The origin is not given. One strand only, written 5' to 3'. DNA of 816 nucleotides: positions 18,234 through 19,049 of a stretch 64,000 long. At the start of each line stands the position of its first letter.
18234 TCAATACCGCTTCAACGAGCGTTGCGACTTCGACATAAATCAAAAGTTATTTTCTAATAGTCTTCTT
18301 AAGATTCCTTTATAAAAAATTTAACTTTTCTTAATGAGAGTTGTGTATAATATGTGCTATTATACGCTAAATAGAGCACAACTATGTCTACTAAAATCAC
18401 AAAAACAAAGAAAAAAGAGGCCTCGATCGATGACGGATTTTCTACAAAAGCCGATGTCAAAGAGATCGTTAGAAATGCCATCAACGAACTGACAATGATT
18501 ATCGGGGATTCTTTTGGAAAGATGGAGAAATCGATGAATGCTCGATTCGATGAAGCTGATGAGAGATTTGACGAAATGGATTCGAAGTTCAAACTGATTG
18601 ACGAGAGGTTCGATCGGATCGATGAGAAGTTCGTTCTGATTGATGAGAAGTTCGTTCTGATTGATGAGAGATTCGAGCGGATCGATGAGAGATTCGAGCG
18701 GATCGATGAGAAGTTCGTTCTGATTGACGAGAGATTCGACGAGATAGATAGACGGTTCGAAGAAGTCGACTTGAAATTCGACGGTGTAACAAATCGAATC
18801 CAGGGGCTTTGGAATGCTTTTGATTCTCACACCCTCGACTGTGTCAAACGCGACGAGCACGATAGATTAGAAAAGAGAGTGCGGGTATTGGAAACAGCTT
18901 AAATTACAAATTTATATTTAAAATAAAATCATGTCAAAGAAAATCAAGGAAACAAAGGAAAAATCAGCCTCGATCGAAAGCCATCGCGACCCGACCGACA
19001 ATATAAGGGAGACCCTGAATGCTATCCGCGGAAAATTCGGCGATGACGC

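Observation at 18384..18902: Perfect 21-bp tandem-repeat coiled-coil gene directly upstream of recA, with a RecA-like N-terminus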

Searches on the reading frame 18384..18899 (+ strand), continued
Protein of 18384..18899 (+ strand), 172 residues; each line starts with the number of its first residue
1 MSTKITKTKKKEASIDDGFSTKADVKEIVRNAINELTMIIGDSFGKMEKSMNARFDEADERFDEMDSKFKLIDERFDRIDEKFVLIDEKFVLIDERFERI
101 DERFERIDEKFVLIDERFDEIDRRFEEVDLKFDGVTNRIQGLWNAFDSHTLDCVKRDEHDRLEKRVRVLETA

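Call 53: find_encoding_contigs(protein=P0016, flank=4000, max_places=3)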
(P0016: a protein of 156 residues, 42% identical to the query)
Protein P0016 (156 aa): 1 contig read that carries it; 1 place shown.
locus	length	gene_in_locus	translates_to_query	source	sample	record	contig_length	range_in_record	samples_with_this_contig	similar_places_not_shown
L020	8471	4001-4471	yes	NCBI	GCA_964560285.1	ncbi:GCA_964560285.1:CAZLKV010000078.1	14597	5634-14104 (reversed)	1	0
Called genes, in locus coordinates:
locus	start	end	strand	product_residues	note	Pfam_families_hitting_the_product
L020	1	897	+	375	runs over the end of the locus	PF00437:T2SSE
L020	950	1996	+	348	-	PF00482:T2SSF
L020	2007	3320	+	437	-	PF08309:LVIVD (faint)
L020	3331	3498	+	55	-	-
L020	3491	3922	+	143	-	-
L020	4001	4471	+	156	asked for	-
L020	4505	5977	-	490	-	PF01406:tRNA-synt_1e, PF01921:tRNA-synt_1f (faint), PF09334:tRNA-synt_1g (faint), PF23493:CysS_C (weak)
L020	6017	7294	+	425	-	PF00595:PDZ, PF13180:PDZ_2, PF17820:PDZ_6, PF03572:Peptidase_S41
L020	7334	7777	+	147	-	PF01281:Ribosomal_L9_N, PF03948:Ribosomal_L9_C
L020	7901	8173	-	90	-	PF01016:Ribosomal_L27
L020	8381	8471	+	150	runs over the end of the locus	-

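Call 54: predict_structure(alignment_id=A2)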
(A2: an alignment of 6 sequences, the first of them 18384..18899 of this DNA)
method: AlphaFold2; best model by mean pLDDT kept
length: 172 residues; sequences in the alignment: 6
mean_pLDDT: 83.2   pTM: 0.31
mean pLDDT of the five models: 83.2, 80.7, 79.3, 78.5, 76.4
residues with pLDDT >= 90: 90; 70-90: 58; 50-70: 5; < 50: 19
segments of 3 or more residues with pLDDT < 50: 1-19
pLDDT, mean of each block of 10 residues (from residue 1): 40 40 72 83 84 87 90 90 90 91 92 92 91 91 94 93 91 83
secondary structure, 60 per line:
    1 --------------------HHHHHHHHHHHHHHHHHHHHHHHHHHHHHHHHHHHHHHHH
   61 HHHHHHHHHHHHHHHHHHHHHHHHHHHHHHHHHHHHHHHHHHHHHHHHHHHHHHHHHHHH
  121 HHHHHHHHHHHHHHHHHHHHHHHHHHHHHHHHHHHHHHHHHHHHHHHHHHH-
elements in order: H21-171
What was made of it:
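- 18384..18430 (+): 47-nt 5' patch (codons 1-16, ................), 79% identical in register to recA 18931-18977. The residues it encodes are predicted disordered, with pLDDT about 40 (call 54).
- On Coiled coil: AlphaFold2 predicts a single helix over residues 21-171 with pLDDT about 90 (call 54).
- AlphaFold2 gives one helix over residues 21-171 with pLDDT about 90, and residues 1-19 disordered (call 54).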

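Call 64: search_protein_representatives(protein=P0015)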
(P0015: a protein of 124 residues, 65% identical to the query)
Query: 124 residues. Proteins with E-value up to 0.001 (for the whole library): 25; up to 1e-10: 7; up to 1e-30: 1. The best 25 are listed.
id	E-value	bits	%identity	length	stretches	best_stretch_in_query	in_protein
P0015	4.3e-72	255.6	100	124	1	1-124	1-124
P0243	4.6e-27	110.8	74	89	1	54-123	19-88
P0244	1.3e-14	70.7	54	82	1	58-124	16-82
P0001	7.2e-14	68.3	52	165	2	80-124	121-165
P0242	9.1e-14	68.0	60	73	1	62-124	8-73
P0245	1.9e-13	67.0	49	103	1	20-124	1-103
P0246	2.3e-13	66.7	47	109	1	32-124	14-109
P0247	2.9e-10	56.7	64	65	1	67-124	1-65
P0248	2.1e-09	54.0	51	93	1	56-122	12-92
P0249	2.3e-09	53.8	37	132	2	78-122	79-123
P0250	4.7e-09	52.8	40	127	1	40-123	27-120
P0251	2.3e-08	50.6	39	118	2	79-122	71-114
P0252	6.2e-07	46.0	39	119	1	28-122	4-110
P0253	1.7e-06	44.6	31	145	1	2-122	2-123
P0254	1.1e-05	42.0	32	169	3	80-123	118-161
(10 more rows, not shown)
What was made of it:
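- Tried and rejected: The full scan of representatives was more useful (call 64).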

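Call 77: search_protein_families(library=phrogs, proteins=[window:18384-18899:+, P0015], max_evalue=0.01)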
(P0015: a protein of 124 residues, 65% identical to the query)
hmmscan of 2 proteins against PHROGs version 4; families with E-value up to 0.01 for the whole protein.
window:18384-18899:+ (172 aa): 8 families
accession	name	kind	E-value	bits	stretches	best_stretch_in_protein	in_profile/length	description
phrog_6701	-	unknown function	1.3e-10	42.2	1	57-132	68-132/169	-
phrog_12015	-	unknown function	2.7e-09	37.8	1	78-142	95-159/165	-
phrog_5553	-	unknown function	1.4e-08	36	2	89-139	22-72/114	-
phrog_15851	-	unknown function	2.7e-06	28.8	1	12-66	32-82/117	-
phrog_2990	-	unknown function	0.0011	20.2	0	31-84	33-92/133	-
phrog_15808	-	unknown function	0.0012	19.8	0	24-86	53-115/142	-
phrog_9583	-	unknown function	0.0037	18.8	0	26-101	26-101/113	-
phrog_699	-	unknown function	0.0064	17.4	0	95-127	8-40/80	-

P0015 (124 aa): 0 families

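Call 78: search_protein_families(library=padloc, proteins=[window:18384-18899:+, P0015], max_evalue=0.01)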
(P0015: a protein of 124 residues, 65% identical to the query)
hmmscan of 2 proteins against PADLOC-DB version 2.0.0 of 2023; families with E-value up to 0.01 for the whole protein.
window:18384-18899:+ (172 aa): 3 families
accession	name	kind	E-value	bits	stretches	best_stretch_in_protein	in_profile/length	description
PDLC00006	DruC1|DruC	-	0.00065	16.3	1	43-170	221-340/626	Unknown function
PDLC00509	JetC1|JetC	-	0.0035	13.5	1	46-136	313-404/1158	DUF3584 domain; MukB-like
PDLC03863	LmuB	-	0.0036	14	1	57-145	196-280/610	-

P0015 (124 aa): 0 families

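Call 80: list_cluster_members(proteins=[P0121, window:18384-18899:+, L015:2454-2969:+])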
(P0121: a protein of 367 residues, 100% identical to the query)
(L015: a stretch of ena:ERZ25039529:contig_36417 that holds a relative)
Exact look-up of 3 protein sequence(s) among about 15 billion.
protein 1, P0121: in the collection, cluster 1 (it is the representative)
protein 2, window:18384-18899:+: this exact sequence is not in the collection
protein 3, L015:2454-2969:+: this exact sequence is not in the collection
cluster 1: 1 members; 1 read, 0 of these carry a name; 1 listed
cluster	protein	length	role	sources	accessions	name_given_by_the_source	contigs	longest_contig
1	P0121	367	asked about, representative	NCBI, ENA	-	-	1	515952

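Call 85: find_encoding_contigs(protein=P0243, flank=3000, max_places=4)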
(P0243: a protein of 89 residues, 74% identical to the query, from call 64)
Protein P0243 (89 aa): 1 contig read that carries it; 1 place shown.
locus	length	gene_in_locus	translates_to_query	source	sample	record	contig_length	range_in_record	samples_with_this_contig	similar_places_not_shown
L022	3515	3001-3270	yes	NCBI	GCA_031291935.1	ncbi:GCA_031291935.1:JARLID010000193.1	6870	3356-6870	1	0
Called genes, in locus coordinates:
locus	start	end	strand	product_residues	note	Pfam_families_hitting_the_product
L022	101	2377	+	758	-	PF13491:FtsK_4TM (weak), PF17854:FtsK_alpha, PF01580:FtsK_SpoIIIE, PF09397:FtsK_gamma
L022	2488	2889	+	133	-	PF09136:Glucodextran_B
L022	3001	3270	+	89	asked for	-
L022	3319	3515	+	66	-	PF00154:RecA_N (weak)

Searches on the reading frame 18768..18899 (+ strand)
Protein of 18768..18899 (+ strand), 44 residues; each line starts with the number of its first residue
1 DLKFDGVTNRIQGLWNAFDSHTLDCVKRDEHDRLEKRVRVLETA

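Call 22: find_related_loci(query=A3, collection=genome_contigs, flank=4000)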
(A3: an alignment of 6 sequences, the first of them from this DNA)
Query A3 (44 aa) in genome_contigs; peptide patterns used: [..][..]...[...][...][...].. (x = any residue, [..] = any of these).
20 stretches matched a pattern; 1 encode a relative of the query (tblastn E <= 1e-3); 1 distinct loci.
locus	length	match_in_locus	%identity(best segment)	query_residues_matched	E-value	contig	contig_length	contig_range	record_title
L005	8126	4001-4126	43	1-42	5e-7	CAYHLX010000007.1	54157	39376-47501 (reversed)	MAG TPA_asm: uncultured Candidatus Saccharibacteria bacterium isolate ERP119705_co13_651 genome assembly, contig: NODE_6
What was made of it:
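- Tried and rejected: GTDB genome scan: it found one distant member only (call 22).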

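Call 24: find_related_loci(query=A3, collection=metagenome_contigs, flank=4000)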
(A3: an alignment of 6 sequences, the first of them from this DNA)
Query A3 (44 aa) in metagenome_contigs; peptide patterns used: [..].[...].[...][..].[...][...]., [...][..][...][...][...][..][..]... (x = any residue, [..] = any of these).
120 stretches matched a pattern; 9 encode a relative of the query (tblastn E <= 1e-3); 9 distinct loci.
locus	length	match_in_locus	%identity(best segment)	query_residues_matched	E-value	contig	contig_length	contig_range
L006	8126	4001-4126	88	3-44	5e-24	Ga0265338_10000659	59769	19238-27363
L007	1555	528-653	86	3-44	2e-23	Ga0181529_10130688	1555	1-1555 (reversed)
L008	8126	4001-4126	86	3-44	2e-23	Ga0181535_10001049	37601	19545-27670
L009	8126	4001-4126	86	3-44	2e-23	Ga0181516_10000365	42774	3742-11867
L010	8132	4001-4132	82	1-44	9e-23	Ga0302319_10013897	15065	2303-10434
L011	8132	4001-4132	82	1-44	9e-23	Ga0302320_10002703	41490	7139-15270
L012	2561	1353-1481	81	1-43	5e-22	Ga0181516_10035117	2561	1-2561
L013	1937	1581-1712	59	1-44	8e-15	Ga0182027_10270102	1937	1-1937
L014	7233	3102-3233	57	1-44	3e-13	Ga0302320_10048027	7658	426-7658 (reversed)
